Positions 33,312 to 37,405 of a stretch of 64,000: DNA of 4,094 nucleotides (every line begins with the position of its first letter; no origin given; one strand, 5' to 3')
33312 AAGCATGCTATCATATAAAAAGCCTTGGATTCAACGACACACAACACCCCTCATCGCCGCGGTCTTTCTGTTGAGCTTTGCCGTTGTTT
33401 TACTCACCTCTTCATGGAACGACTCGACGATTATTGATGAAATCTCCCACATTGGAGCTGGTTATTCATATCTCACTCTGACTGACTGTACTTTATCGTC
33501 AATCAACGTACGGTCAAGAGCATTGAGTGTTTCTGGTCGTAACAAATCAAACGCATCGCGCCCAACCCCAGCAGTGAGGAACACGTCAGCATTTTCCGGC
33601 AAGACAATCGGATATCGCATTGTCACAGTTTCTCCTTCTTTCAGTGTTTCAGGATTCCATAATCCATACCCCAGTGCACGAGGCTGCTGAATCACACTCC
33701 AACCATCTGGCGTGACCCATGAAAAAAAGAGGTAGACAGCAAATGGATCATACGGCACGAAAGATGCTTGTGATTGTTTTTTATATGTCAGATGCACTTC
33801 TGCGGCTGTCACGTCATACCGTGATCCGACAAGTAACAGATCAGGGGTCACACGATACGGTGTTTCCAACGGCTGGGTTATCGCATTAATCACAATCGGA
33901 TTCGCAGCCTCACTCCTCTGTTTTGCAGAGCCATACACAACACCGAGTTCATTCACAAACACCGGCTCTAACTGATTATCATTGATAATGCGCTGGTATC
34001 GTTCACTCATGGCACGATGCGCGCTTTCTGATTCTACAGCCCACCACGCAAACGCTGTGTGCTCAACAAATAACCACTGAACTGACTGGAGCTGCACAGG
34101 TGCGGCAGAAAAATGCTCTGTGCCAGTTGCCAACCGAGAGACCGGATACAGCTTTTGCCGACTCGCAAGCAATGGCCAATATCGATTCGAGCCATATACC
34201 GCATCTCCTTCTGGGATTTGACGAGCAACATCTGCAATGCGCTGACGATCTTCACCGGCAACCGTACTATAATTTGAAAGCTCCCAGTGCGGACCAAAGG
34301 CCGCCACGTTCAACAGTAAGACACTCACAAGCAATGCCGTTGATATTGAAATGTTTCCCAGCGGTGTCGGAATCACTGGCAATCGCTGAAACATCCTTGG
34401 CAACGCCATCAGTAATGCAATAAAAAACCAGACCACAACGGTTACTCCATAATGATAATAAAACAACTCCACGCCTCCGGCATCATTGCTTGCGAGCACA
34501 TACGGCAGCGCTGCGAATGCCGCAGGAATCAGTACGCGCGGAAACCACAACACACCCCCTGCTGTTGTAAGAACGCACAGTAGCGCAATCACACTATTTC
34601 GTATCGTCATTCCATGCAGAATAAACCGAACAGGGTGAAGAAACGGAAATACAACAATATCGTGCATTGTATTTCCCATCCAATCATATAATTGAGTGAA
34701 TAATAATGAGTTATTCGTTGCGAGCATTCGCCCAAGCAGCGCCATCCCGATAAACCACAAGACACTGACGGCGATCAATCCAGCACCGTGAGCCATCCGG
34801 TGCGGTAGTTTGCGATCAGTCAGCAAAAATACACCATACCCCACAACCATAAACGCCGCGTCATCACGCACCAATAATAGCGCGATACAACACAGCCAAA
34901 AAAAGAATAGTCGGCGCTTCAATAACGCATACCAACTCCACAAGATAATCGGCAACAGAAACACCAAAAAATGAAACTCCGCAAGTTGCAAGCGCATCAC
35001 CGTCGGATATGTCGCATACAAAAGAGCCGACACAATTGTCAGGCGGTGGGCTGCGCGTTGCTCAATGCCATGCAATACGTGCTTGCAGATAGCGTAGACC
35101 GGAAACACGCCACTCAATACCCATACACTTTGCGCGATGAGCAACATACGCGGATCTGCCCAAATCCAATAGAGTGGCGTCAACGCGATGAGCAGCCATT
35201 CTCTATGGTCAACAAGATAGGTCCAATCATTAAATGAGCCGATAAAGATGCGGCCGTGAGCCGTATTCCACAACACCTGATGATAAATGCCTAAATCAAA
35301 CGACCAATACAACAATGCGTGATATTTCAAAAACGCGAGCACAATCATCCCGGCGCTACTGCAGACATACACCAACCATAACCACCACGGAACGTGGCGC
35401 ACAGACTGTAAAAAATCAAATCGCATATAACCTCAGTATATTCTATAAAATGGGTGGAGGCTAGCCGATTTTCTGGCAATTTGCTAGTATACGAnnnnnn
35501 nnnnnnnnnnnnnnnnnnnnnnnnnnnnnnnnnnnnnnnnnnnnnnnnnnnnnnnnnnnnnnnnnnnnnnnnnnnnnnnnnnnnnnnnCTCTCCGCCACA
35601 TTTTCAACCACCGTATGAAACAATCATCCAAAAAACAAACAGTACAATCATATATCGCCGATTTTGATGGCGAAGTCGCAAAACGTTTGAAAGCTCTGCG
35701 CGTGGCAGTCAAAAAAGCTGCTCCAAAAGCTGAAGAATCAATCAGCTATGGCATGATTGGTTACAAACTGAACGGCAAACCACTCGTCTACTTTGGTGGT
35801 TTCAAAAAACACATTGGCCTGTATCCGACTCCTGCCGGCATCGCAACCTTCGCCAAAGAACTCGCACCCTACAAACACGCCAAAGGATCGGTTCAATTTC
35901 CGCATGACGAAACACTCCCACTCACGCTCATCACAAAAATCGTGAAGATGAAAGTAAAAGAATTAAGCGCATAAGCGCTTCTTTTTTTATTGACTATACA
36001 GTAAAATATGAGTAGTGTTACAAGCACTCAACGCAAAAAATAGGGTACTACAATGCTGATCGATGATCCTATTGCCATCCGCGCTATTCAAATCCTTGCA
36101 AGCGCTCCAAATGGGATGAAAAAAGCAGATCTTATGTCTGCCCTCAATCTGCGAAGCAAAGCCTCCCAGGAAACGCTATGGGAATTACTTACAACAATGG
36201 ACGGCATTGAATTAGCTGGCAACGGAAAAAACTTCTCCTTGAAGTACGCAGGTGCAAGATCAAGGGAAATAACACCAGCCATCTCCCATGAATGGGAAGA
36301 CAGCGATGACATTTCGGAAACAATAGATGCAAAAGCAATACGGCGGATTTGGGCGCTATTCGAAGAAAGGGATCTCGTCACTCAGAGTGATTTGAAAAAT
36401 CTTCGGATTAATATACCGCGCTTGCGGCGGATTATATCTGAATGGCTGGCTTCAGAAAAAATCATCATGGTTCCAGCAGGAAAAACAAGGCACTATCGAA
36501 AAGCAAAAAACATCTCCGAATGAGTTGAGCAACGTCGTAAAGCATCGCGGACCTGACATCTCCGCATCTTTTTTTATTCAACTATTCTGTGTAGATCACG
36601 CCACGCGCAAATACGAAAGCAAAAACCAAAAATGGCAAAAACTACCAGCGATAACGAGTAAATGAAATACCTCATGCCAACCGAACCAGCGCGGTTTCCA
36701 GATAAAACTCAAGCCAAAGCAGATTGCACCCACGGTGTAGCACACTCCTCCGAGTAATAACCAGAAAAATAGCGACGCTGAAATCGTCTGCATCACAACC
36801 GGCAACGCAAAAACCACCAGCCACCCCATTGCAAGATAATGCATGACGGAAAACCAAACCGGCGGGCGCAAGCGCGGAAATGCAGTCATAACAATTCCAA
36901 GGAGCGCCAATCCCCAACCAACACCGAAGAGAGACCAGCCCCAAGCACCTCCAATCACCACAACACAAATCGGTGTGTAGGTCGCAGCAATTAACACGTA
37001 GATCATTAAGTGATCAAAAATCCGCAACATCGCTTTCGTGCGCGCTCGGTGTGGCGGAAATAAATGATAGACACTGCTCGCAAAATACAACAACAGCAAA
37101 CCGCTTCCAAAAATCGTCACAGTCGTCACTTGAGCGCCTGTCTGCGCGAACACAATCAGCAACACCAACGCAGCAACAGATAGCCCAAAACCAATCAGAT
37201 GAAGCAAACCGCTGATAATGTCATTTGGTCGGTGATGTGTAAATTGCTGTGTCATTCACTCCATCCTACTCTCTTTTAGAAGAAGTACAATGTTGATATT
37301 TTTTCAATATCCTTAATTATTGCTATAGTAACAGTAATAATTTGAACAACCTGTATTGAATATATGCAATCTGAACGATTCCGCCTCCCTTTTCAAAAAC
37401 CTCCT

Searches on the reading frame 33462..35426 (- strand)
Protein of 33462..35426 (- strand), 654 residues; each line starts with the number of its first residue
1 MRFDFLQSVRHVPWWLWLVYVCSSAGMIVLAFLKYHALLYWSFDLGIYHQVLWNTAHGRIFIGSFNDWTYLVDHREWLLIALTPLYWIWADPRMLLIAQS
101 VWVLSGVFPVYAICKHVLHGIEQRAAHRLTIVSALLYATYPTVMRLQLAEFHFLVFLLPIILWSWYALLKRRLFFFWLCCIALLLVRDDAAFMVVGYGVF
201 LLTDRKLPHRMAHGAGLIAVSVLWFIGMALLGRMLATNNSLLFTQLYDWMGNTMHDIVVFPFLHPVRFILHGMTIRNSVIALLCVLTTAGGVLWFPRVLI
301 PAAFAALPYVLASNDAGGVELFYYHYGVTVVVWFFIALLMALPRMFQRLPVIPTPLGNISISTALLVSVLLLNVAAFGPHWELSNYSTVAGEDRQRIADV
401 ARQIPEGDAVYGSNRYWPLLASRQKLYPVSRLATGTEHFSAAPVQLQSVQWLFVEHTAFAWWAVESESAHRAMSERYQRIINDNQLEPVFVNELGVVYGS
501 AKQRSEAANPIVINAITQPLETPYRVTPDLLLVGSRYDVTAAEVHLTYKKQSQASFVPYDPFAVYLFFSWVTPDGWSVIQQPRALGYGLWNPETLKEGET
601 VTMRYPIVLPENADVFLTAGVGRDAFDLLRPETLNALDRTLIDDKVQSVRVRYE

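Call 18: search_protein_families(library=pfam, proteins=[window:33462-35426:-], max_evalue=0.00001)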
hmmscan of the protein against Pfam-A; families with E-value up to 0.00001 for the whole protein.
window:33462-35426:- (654 aa): 1 family
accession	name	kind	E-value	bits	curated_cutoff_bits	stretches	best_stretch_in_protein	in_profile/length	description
PF09852.15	DUF2079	-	5e-44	151.6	28.2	1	36-478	3-444/459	Predicted membrane protein (DUF2079)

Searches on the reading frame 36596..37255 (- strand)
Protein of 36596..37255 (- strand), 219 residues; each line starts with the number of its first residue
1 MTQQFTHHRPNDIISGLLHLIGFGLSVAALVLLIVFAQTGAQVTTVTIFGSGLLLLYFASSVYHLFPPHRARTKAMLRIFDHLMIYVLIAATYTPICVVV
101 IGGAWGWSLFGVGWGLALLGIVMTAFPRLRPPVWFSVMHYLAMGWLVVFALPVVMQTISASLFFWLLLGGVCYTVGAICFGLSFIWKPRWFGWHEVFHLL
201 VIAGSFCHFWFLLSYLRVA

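Call 75: search_protein_families(library=pfam, proteins=[window:36596-37255:-], max_evalue=0.001)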
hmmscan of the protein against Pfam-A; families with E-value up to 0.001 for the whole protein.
window:36596-37255:- (219 aa): 1 family
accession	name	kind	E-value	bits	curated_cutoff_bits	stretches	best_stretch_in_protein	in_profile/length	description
PF03006.26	HlyIII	-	8.1e-41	140.6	26.2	1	9-209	3-224/224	Haemolysin-III related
